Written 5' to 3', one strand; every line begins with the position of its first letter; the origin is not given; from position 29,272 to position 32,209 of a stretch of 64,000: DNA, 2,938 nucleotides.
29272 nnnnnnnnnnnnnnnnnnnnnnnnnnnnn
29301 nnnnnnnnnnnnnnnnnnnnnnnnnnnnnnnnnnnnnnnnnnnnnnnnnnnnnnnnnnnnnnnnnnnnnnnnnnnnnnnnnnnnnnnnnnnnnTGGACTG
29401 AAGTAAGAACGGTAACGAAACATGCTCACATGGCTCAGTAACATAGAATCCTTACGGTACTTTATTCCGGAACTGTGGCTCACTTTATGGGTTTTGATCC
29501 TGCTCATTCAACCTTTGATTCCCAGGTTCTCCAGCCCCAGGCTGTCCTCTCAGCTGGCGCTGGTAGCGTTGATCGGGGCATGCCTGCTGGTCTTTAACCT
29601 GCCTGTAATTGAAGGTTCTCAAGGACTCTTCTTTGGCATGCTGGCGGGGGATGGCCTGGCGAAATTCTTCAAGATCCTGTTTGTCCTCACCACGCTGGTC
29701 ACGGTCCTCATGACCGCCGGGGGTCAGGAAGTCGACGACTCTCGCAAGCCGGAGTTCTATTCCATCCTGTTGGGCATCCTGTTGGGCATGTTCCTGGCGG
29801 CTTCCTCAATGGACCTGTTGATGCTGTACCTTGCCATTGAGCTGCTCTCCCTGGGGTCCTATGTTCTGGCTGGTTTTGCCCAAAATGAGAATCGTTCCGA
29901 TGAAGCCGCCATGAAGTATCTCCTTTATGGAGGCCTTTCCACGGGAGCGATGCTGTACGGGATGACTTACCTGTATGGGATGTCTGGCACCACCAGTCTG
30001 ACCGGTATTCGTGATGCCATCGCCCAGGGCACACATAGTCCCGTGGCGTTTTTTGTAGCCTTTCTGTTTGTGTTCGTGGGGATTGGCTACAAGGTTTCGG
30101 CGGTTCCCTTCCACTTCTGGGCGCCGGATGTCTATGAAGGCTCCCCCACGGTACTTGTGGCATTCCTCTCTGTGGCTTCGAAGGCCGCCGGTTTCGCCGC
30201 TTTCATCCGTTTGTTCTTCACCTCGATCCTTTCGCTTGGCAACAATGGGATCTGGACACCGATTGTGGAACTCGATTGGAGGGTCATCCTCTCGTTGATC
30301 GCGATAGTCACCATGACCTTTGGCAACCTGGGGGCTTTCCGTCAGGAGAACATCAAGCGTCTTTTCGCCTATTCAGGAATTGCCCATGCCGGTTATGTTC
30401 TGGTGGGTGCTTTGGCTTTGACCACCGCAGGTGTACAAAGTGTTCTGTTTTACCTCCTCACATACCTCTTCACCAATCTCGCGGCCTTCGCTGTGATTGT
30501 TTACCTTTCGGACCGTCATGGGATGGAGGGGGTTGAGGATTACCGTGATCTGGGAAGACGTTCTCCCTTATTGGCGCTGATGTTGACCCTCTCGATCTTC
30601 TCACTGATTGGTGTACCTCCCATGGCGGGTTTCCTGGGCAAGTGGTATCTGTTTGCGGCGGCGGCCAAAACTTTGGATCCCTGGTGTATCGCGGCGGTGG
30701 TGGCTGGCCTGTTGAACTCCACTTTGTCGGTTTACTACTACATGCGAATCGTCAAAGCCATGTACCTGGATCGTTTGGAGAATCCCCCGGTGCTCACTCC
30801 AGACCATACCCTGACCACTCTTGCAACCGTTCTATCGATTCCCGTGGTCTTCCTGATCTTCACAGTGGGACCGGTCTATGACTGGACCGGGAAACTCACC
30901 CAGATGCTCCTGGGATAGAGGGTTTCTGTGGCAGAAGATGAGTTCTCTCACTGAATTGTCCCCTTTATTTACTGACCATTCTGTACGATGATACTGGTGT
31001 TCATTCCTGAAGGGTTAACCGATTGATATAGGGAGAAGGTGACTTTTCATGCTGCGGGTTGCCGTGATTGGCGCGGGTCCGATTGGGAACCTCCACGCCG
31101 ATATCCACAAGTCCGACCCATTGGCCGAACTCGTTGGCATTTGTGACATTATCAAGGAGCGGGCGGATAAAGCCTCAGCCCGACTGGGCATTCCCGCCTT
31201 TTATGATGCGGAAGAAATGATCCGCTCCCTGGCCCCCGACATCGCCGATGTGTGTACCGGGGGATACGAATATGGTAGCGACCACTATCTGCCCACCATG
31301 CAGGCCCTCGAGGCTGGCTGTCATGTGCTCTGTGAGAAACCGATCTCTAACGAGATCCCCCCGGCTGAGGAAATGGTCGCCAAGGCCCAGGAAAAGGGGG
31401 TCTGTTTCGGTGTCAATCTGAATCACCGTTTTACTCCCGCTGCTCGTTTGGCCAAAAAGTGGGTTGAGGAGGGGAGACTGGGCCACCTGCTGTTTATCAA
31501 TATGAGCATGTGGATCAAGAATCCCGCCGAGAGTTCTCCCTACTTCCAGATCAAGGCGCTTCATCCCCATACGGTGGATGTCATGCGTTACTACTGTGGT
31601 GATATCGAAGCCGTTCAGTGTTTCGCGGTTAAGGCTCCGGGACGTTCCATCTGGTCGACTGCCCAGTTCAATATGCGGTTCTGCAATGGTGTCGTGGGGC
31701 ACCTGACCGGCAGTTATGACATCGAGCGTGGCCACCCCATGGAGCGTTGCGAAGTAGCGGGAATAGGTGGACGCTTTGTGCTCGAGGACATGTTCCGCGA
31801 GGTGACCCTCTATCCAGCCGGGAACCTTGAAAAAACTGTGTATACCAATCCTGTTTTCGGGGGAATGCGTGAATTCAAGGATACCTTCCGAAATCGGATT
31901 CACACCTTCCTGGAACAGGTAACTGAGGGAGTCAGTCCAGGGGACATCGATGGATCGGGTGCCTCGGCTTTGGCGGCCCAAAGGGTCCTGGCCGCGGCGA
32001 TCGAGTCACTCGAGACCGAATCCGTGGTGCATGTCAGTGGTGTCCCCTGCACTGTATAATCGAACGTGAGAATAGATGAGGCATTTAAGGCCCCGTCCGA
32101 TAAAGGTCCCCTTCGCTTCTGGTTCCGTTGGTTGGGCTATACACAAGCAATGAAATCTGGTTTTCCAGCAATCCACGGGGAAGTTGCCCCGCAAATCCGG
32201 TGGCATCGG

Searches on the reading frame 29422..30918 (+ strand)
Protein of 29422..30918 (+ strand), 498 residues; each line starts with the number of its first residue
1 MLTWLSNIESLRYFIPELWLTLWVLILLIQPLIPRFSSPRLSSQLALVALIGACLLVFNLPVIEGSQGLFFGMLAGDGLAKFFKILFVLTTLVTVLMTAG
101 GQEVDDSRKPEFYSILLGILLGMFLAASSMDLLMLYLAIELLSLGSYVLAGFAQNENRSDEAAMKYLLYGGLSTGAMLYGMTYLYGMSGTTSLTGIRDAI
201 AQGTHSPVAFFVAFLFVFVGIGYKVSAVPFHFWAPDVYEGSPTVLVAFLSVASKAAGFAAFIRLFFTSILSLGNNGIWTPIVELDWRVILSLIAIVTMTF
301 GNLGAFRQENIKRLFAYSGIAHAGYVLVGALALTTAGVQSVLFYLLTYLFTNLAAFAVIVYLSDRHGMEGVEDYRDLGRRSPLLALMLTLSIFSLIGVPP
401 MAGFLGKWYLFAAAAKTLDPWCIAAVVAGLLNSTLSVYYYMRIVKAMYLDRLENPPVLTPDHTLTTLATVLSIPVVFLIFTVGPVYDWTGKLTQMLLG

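Call 8: search_protein_families(library=pfam, proteins=[window:29422-30918:+])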
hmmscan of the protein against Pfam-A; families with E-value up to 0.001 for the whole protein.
window:29422-30918:+ (498 aa): 1 family
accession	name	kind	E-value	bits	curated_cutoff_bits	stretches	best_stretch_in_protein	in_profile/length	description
PF00361.26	Proton_antipo_M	-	1.2e-72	245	21.5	1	129-429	1-291/294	NADH:quinone oxidoreductase/Mrp antiporter, TM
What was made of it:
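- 29422..30918 (+): nuoN. Pfam Proton_antipo_M (call 8).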

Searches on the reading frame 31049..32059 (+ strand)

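Call 54: search_protein_families(library=pfam, proteins=[window:31049-32059:+])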
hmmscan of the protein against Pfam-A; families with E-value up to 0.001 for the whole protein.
window:31049-32059:+ (336 aa): 2 families
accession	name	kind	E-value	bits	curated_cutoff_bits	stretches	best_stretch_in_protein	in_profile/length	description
PF01408.29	GFO_IDH_MocA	-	6.6e-27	95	24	1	2-123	1-119/120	Oxidoreductase family, NAD-binding Rossmann fold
PF22725.1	GFO_IDH_MocA_C3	-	1.9e-12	47.7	27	1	133-243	2-123/124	GFO/IDH/MocA C-terminal domain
